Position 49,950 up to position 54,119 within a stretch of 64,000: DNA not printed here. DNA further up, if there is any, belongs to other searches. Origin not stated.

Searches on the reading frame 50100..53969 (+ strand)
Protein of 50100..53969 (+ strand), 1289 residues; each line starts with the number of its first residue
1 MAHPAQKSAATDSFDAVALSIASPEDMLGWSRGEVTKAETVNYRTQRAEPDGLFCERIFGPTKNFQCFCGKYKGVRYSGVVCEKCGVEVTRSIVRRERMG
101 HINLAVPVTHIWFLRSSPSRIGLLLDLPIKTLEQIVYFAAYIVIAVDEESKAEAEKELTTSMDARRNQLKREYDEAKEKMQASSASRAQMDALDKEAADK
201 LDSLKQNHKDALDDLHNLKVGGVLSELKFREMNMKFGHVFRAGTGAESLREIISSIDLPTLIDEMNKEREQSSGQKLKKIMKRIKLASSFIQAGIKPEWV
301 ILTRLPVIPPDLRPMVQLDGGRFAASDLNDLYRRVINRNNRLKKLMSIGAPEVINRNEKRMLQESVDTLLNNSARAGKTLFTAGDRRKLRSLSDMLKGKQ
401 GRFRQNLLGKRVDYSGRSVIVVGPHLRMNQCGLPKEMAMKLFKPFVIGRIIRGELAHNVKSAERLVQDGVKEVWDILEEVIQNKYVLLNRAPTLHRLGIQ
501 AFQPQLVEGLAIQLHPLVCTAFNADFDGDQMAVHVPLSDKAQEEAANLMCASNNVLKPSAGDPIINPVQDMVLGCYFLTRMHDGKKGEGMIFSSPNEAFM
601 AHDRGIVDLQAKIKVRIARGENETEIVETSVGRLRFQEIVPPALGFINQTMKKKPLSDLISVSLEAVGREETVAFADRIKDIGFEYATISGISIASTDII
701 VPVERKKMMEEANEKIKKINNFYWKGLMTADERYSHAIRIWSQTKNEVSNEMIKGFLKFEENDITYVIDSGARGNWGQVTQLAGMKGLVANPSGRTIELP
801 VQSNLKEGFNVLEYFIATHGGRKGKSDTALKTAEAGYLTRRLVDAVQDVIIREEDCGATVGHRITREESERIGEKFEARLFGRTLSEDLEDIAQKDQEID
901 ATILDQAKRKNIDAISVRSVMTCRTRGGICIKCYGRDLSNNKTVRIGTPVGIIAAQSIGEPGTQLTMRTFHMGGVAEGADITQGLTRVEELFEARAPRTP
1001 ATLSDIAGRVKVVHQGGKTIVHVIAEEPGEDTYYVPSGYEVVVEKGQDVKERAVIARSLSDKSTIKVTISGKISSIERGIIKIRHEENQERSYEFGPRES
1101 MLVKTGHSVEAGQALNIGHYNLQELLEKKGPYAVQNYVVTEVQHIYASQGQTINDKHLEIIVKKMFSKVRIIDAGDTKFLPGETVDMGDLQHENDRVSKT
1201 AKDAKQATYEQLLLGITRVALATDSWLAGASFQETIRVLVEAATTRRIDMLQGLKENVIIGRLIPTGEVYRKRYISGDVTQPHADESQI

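Call 42: search_protein_families(library=pfam, proteins=[window:50100-53969:+], max_evalue=0.00001)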
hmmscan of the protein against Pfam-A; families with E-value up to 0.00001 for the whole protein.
window:50100-53969:+ (1289 aa): 5 families
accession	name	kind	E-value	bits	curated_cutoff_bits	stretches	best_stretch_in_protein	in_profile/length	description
PF04997.17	RNA_pol_Rpb1_1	-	1.1e-78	265.2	39.7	1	13-407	3-312/312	RNA polymerase Rpb1, domain 1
PF04998.22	RNA_pol_Rpb1_5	-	2.7e-56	191.4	28.5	1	808-1216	1-259/267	RNA polymerase Rpb1, domain 5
PF00623.25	RNA_pol_Rpb1_2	-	2.1e-40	139.2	25.3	1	409-550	1-165/166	RNA polymerase Rpb1, domain 2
PF04983.23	RNA_pol_Rpb1_3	-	3.6e-25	89.2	28.9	1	554-699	1-162/162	RNA polymerase Rpb1, domain 3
PF05000.22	RNA_pol_Rpb1_4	-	2.6e-11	43.8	24.8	1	729-796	2-82/107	RNA polymerase Rpb1, domain 4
